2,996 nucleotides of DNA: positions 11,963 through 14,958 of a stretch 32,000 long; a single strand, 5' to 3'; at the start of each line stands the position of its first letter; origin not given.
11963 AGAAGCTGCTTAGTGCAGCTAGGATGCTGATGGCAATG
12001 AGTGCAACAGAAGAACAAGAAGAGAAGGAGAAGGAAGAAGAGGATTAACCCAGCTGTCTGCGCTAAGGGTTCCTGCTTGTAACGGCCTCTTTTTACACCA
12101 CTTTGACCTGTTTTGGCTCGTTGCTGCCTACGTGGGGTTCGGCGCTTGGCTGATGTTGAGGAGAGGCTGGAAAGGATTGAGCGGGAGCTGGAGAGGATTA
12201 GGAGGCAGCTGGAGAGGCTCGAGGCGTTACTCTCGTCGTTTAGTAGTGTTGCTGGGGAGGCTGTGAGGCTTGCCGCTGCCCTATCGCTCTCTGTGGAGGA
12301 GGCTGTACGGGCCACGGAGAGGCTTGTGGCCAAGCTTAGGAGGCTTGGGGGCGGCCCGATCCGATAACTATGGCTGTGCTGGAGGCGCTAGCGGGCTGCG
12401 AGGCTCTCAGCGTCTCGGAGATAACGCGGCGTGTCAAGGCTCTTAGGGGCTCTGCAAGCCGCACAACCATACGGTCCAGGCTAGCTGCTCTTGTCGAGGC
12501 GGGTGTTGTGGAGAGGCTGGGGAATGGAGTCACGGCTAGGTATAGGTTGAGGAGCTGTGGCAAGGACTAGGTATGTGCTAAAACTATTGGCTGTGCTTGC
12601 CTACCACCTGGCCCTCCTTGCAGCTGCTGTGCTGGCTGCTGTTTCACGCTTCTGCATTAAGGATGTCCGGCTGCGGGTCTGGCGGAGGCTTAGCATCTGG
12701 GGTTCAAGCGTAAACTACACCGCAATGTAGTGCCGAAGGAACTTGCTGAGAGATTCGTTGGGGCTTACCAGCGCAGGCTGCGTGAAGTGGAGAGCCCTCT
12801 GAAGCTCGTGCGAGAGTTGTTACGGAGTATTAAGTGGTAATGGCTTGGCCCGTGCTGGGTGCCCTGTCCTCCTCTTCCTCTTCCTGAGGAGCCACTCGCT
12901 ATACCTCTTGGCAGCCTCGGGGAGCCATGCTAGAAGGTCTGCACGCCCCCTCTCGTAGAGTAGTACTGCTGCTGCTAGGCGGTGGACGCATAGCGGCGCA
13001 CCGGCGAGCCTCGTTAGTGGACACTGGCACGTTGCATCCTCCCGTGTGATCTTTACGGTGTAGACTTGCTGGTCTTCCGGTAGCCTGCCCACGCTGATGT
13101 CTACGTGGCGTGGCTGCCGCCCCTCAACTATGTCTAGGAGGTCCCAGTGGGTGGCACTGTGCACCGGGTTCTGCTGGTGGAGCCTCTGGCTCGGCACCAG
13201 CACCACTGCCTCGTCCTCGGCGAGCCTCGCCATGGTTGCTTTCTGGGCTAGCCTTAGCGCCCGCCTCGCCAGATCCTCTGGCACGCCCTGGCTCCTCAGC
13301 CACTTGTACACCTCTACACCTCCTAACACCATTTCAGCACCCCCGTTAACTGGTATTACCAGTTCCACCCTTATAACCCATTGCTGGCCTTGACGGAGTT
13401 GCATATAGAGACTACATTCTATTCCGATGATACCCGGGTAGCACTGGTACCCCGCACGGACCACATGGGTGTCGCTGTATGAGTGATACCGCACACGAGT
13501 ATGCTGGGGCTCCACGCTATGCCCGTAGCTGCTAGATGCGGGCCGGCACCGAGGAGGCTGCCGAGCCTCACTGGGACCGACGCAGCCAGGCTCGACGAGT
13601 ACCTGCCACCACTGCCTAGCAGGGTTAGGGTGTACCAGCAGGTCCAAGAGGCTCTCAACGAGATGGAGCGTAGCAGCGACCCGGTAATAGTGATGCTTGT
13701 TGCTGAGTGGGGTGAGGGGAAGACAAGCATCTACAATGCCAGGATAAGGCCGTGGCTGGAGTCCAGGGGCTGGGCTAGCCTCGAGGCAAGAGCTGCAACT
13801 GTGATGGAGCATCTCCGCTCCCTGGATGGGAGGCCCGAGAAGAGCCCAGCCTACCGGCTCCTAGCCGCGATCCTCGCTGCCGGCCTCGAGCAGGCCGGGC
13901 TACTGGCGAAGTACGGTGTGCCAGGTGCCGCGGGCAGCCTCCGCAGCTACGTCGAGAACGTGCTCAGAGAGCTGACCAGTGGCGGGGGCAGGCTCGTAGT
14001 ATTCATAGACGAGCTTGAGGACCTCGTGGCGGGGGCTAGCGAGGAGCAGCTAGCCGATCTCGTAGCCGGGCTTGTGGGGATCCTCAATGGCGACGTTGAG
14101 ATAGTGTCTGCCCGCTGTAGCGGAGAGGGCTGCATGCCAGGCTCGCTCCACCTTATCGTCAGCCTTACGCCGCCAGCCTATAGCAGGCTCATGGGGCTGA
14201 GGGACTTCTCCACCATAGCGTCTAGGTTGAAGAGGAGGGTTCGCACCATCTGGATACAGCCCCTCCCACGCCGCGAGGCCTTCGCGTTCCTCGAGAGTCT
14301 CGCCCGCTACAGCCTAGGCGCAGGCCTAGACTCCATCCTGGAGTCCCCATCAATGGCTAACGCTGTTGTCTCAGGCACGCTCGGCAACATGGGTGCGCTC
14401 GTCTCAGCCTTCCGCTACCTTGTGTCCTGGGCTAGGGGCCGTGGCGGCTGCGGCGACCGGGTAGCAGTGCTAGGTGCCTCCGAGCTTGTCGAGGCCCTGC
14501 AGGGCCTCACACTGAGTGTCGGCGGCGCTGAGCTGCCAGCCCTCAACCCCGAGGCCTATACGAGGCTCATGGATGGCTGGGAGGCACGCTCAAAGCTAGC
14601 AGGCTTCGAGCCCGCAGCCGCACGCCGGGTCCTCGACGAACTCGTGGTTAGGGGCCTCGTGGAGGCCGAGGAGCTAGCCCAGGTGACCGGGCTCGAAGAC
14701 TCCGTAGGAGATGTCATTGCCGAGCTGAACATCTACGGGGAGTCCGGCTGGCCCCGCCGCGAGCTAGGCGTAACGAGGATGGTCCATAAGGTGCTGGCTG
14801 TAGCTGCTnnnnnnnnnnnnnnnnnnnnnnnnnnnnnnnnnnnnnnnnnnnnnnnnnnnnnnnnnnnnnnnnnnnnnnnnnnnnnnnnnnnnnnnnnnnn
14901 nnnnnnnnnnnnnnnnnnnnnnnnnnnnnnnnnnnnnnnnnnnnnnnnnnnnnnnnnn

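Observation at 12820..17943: Divergent SWIM zinc-finger / giant P-loop NTPase gene pair: candidate uncharacterised two-component system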

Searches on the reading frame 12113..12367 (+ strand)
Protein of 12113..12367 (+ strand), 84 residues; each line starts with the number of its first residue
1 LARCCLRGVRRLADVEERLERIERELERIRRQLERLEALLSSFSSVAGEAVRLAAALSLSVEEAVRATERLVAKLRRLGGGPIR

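Call 4: search_protein_families(library=pfam, proteins=[window:12113-12367:+], max_evalue=0.1)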
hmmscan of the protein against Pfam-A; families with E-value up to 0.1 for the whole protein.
window:12113-12367:+ (84 aa): 20 families
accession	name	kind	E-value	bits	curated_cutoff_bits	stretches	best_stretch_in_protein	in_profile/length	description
PF07544.18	Med9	-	0.0004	20.8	26.9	1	9-45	42-78/80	RNA polymerase II transcription mediator complex subunit 9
PF24627.1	PUMA_CC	-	0.0036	17.7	30.1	1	10-43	36-69/74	PUMA coiled-coil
PF06009.19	Laminin_II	-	0.007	16.8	33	1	12-78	19-78/138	Laminin Domain II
PF08651.15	DASH_Duo1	-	0.012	15.8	25.4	1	12-49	16-53/74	DASH complex subunit Duo1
PF01920.25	Prefoldin_2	-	0.017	15.5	27.6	1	13-42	65-94/106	Prefoldin subunit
PF10157.14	BORCS6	-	0.018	15.6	35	1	11-78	8-76/101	BLOC-1-related complex sub-unit 6 C-terminal helix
PF03763.18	Remorin_C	-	0.021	15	29.7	1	13-80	38-103/107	Remorin, C-terminal region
PF10152.14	CCDC53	-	0.028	15.3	24.6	1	14-49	18-53/147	Subunit CCDC53 of WASH complex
PF18982.5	JetA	-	0.034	13.1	26.2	1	10-67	242-299/434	Wadjet protein JetA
PF16326.10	ABC_tran_CTD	-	0.035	14.8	32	1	17-70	8-63/69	ABC transporter C-terminal domain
PF18052.6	Rx_N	-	0.038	14.5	27.7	1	10-38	18-46/93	Rx N-terminal domain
PF20379.3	DUF6674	-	0.043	13.9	28.5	1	9-74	28-77/251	Family of unknown function (DUF6674)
PF08800.15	BT4734-like_N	-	0.047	14.3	22.4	1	24-63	42-81/134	BT4734-like, N-terminal domain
PF05377.16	FlaC_arch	-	0.05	14.5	27.8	1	11-37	1-27/55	Flagella accessory protein C (FlaC)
PF16591.11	HBM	-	0.05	13.5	29.8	1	9-77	70-138/254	Helical bimodular sensor domain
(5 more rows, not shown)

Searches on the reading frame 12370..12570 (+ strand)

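Call 4: search_protein_families(library=pfam, proteins=[window:12370-12570:+], max_evalue=0.1)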
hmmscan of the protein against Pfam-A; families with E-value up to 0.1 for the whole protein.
window:12370-12570:+ (66 aa): 16 families
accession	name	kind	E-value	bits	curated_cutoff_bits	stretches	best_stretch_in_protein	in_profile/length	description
PF12840.13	HTH_20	-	1.3e-05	25.6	27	1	1-48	7-49/51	Helix-turn-helix domain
PF22168.2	DIP2311-like_C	-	4.5e-05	24.1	27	1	25-61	28-63/63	Transcriptional regulator DIP2311-like, C-terminal domain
PF09339.16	HTH_IclR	-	0.00014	22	22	1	1-50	6-51/52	IclR helix-turn-helix domain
PF13412.12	HTH_24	-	0.00097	19.1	21.9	0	30-48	30-48/48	Winged helix-turn-helix DNA-binding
PF03965.22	Penicillinase_R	-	0.0048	17.7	22.6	1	2-59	7-63/115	Penicillinase repressor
PF01022.26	HTH_5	-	0.0056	17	22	1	3-48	7-46/47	Bacterial regulatory protein, arsR family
PF25213.1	HVO_A0261_N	-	0.0061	16.8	35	1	2-60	15-63/86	HVO_A0261 N-terminal domain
PF01475.25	FUR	-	0.013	16.1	23.1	1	2-62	12-75/121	Ferric uptake regulator family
PF08220.18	HTH_DeoR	-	0.015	15.5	21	1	29-55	26-52/57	DeoR-like helix-turn-helix domain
PF12802.13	MarR_2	-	0.031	14.9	27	0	2-54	9-57/61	MarR family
PF08100.18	Dimerisation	-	0.037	14.3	25.6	1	2-61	29-84/93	O-methyltransferase dimerisation domain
PF00392.27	GntR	-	0.07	13.2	27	1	29-52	36-59/64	Bacterial regulatory proteins, gntR family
PF08461.16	HTH_12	-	0.078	13.4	21.4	0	3-53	3-54/66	Ribonuclease R winged-helix domain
PF24033.1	DUF7342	-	0.094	13.1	31.6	0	26-60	26-60/150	Family of unknown function (DUF7342)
PF00538.25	Linker_histone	-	0.097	13.3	22.4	0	28-60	40-73/74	linker histone H1 and H5 family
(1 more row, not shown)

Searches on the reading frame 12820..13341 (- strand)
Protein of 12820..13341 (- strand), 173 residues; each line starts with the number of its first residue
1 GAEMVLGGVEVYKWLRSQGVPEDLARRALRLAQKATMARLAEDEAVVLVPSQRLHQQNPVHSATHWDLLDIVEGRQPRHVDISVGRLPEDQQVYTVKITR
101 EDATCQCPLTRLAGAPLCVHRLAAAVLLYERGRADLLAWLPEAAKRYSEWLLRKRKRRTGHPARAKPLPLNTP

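Call 6: search_protein_families(library=padloc, proteins=[window:12820-13341:-], max_evalue=1)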
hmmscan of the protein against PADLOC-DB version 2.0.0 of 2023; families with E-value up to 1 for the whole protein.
window:12820-13341:- (173 aa): 0 families

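Call 7: search_protein_families(library=ncbifam, proteins=[window:12820-13341:-], max_evalue=1)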
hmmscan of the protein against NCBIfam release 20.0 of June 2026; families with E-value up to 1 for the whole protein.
window:12820-13341:- (173 aa): 0 families

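Call 15: find_homologous_proteins(query=window:12820-13332:-, max_evalue=0.01)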
Query window:12820-13332:- (170 aa): 15 proteins with E <= 0.01 among 1094 candidates.
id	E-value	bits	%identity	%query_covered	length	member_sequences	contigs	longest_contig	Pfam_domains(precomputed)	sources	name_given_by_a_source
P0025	9.5e-108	375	100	100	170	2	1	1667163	-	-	-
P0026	1.7e-86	306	83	99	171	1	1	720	-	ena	-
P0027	3.1e-55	205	62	90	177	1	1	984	-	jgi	jgi:hypothetical protein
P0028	1.7e-52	196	58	95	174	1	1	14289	-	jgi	jgi:hypothetical protein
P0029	1.8e-52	196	60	94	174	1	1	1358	-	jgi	jgi:hypothetical protein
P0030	1.3e-49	186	59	83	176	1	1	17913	-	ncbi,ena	-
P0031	3.3e-48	182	57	91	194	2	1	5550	-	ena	-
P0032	1.0e-47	180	58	88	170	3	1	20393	-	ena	-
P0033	1.2e-47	180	55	95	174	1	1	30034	-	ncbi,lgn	ncbi:MAG: hypothetical protein ABWW69_04565 [Pyrodictiaceae archaeon]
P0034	2.7e-42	162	55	83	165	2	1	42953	-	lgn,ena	-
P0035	2.7e-39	153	53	88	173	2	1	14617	-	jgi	-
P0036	3.1e-37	146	56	82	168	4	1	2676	-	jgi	-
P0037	1.0e-35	141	52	83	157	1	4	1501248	-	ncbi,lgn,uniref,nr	ncbi:hypothetical protein CF15_01625 [Pyrodictium occultum]|uniref:SWIM-type domain-containing prote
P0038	1.3e-34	138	56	78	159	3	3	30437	-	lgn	-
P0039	4.6e-33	132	47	94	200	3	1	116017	-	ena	-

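Call 35: find_encoding_contigs(protein=P0037, flank=8000, max_places=1)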
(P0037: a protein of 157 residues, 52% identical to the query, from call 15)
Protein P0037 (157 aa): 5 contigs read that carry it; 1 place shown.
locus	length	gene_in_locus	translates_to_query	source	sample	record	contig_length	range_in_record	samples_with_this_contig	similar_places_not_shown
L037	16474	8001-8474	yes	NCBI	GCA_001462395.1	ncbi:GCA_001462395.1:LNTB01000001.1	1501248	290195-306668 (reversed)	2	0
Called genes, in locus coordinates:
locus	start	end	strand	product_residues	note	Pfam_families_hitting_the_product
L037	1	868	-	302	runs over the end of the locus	PF23023:Anti-Pycsar_Apyc1, PF00753:Lactamase_B, PF12706:Lactamase_B_2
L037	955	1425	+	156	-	-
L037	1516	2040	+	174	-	-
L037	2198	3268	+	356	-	PF06849:DUF1246, PF06973:DUF1297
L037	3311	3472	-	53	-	-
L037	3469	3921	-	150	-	PF01850:PIN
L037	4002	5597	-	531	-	-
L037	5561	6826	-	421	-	PF13531:SBP_bac_11, PF01547:SBP_bac_1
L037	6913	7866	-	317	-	PF00753:Lactamase_B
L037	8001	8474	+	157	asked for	-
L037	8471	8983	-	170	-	PF00149:Metallophos, PF12850:Metallophos_2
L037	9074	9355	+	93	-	PF01978:TrmB, PF12802:MarR_2, PF01022:HTH_5, PF01047:MarR, PF09339:HTH_IclR, PF12840:HTH_20, PF13404:HTH_AsnC-type, PF13412:HTH_24, +3 more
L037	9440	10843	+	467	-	PF01637:ATPase_2, PF13401:AAA_22 (weak), PF09339:HTH_IclR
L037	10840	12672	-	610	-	PF13522:GATase_6, PF01493:GXGXG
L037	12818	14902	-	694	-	PF01070:FMN_dh (faint), PF01645:Glu_synthase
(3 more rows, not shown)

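Call 36: find_encoding_contigs(protein=P0039, flank=8000, max_places=1)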
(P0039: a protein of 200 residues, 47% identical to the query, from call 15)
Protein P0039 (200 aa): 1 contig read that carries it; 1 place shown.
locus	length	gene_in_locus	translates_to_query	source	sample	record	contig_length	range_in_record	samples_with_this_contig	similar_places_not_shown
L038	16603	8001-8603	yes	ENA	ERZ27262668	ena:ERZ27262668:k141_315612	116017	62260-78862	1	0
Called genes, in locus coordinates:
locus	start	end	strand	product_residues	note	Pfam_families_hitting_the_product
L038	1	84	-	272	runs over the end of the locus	PF12804:NTP_transf_3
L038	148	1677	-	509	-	PF04055:Radical_SAM, PF13186:SPASM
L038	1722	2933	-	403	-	PF13439:Glyco_transf_4, PF13692:Glyco_trans_1_4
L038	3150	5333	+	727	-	PF14871:GHL6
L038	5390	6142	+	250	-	PF00483:NTP_transferase, PF01128:IspD (weak), PF12804:NTP_transf_3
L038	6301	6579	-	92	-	PF14947:HTH_45 (weak), PF01978:TrmB (faint), PF12802:MarR_2, PF25212:HVO_A0114 (faint)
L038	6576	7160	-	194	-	-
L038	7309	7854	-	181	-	-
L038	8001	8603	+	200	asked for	-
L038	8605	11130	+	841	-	-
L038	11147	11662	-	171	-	PF00149:Metallophos (weak), PF12850:Metallophos_2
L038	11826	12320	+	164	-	PF01978:TrmB, PF12802:MarR_2, PF01022:HTH_5, PF01047:MarR, PF13404:HTH_AsnC-type, PF13412:HTH_24, PF25212:HVO_A0114, PF01325:Fe_dep_repress, +6 more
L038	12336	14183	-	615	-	PF13522:GATase_6, PF01493:GXGXG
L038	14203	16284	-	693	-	PF01070:FMN_dh (faint), PF01645:Glu_synthase, PF04898:Glu_syn_central (faint)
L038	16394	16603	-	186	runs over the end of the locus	-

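Call 37: find_encoding_contigs(protein=P0033, flank=8000, max_places=1)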
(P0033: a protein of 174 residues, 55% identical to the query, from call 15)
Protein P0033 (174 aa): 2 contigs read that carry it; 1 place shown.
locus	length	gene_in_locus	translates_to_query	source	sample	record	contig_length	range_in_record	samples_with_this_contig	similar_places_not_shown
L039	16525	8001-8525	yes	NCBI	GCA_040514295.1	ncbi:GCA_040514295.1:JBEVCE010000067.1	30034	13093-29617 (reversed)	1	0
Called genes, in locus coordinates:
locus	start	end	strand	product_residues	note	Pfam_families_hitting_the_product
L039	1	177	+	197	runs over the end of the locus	PF13304:AAA_21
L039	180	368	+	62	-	-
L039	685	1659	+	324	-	PF02463:SMC_N (faint), PF11398:DUF2813 (faint), PF13175:AAA_15, PF13476:AAA_23, PF13304:AAA_21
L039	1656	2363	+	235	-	-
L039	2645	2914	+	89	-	-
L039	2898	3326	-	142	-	-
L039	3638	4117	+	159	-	PF04073:tRNA_edit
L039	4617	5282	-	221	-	PF00227:Proteasome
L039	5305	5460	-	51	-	-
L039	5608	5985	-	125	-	PF05942:PaREP1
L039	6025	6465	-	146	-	-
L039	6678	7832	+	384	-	PF00465:Fe-ADH, PF13685:Fe-ADH_2 (weak), PF25137:ADH_Fe_C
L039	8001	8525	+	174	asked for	-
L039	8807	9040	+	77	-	PF03297:Ribosomal_S25, PF13412:HTH_24 (weak)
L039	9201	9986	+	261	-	PF21003:NucS_N, PF01939:NucS_C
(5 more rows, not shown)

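Call 38: find_encoding_contigs(protein=P0034, flank=8000, max_places=1)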
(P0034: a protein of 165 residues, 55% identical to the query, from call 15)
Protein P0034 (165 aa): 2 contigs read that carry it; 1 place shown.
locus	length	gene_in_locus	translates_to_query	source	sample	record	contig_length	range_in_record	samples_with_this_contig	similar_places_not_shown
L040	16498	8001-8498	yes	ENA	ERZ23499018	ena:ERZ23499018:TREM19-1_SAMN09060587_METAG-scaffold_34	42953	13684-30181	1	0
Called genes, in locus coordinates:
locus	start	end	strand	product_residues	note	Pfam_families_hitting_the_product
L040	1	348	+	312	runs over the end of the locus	PF02653:BPD_transp_2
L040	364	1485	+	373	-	PF02653:BPD_transp_2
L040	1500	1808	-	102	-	-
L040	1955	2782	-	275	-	PF13938:DUF4213, PF04016:DUF364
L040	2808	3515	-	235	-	PF00005:ABC_tran, PF13304:AAA_21 (faint)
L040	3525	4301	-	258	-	PF00005:ABC_tran, PF12399:BCA_ABC_TP_C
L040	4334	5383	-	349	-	PF02653:BPD_transp_2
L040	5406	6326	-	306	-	PF02653:BPD_transp_2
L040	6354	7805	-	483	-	PF00501:AMP-binding, PF13193:AMP-binding_C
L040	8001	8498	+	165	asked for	-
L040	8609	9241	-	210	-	PF02676:TYW3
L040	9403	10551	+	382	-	PF02562:PhoH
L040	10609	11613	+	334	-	PF18894:PhageMetallopep, PF01986:DUF123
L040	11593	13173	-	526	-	PF00117:GATase, PF07722:Peptidase_C26, PF02540:NAD_synthase (weak), PF00764:Arginosuc_synth (weak), PF03054:tRNA_Me_trans (faint), PF00958:GMP_synt_C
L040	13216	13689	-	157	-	-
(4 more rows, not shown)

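Call 84: search_protein_families(library=pfam, alignment_id=A2, max_evalue=10)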
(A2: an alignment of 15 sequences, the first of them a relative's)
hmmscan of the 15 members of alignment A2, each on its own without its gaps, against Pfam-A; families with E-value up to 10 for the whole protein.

A. member 1, P0025 (170 aa): 1 family
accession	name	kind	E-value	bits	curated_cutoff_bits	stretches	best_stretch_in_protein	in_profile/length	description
PF04434.22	SWIM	-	0.052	13.6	19.6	1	91-122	1-34/38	SWIM zinc finger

B. families by the number of members that match (of 15 scanned): 14 families
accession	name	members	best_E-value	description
PF04434.22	SWIM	14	0.0015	SWIM zinc finger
PF24559.1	UBA_RAD5A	1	0.024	DNA repair protein RAD5A UBA domain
PF02511.20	Thy1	1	0.042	Thymidylate synthase complementing protein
PF20846.3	PNMA_N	1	0.053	PNMA N-terminal RRM-like domain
PF21934.1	Yop-YscD_ppl_3rd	1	0.065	YscD/CdsD-like Bon-like domain 3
PF25317.1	SAM_SMF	1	0.072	SMF/DprA SAM domain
PF00364.28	Biotin_lipoyl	1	0.078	Biotin-requiring enzyme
PF04319.19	NifZ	1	0.11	NifZ domain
PF02631.22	RecX_HTH2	1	0.12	RecX, second three-helix domain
PF24340.1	DH_2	1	0.12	DBL homology domain (DH-domain)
PF22798.2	DUF5817_CT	1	0.15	DUF5817, C-terminal domain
PF25182.1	NonGDSL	1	0.17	Non-GDSL lipase-like family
PF20645.2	Rrn7_cyclin_C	1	0.22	Rrn7/TAF1B, C-terminal cyclin domain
PF17853.6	GGDEF_2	1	0.43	GGDEF-like domain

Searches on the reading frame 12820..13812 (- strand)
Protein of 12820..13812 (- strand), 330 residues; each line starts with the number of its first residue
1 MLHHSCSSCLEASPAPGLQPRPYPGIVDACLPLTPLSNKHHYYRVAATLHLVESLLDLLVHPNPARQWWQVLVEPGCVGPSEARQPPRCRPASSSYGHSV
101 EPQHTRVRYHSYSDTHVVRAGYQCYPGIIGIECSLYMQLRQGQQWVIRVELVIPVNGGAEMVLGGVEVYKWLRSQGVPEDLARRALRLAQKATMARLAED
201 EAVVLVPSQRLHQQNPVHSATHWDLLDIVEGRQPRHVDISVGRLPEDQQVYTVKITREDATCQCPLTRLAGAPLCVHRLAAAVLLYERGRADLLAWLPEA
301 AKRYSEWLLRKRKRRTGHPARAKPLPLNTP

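Call 4: search_protein_families(library=pfam, proteins=[window:12820-13812:-], max_evalue=0.1)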
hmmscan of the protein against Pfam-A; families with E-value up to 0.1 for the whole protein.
window:12820-13812:- (330 aa): 0 families

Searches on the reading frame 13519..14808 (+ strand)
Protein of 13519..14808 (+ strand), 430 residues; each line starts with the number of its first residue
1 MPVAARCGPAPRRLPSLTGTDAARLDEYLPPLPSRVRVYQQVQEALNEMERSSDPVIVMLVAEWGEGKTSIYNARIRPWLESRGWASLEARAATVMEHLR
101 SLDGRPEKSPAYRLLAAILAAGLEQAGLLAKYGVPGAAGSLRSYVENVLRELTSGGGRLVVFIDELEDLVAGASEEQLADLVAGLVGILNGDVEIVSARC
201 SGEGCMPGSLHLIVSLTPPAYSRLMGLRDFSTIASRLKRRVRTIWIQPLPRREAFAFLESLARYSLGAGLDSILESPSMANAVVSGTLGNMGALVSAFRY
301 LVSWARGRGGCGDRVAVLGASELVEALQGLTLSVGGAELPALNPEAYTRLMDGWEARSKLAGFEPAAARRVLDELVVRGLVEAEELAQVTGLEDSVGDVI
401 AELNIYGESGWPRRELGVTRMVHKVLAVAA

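Call 72: search_protein_representatives(alignment_id=A5)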
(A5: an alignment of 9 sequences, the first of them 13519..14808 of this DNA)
Query: 9 sequences, 430 profile positions. Proteins with E-value up to 0.001 (for the whole library): 228; up to 1e-10: 199; up to 1e-30: 125. The best 150 are listed.
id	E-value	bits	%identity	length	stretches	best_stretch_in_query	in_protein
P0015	1.0e-194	664.1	-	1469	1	2-429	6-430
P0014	8.2e-191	651.2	-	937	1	2-429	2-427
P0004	1.4e-182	624.1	-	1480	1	2-429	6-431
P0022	1.6e-179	614.0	-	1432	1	1-429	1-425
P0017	6.6e-173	592.2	-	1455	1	1-430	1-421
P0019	1.9e-162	557.8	-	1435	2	29-429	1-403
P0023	7.2e-154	529.5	-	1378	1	11-424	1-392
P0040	1.3e-151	522.1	-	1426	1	5-427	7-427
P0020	1.3e-139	482.5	-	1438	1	3-430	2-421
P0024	7.3e-126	437.2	-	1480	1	18-429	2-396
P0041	4.6e-88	312.7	-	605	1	1-425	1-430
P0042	6.9e-87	308.8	-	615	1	1-426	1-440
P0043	7.0e-81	289.0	-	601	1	2-427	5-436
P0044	1.6e-71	258.2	-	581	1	19-427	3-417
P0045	3.6e-71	257.0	-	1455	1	8-427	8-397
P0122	1.5e-37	146.2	-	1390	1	6-355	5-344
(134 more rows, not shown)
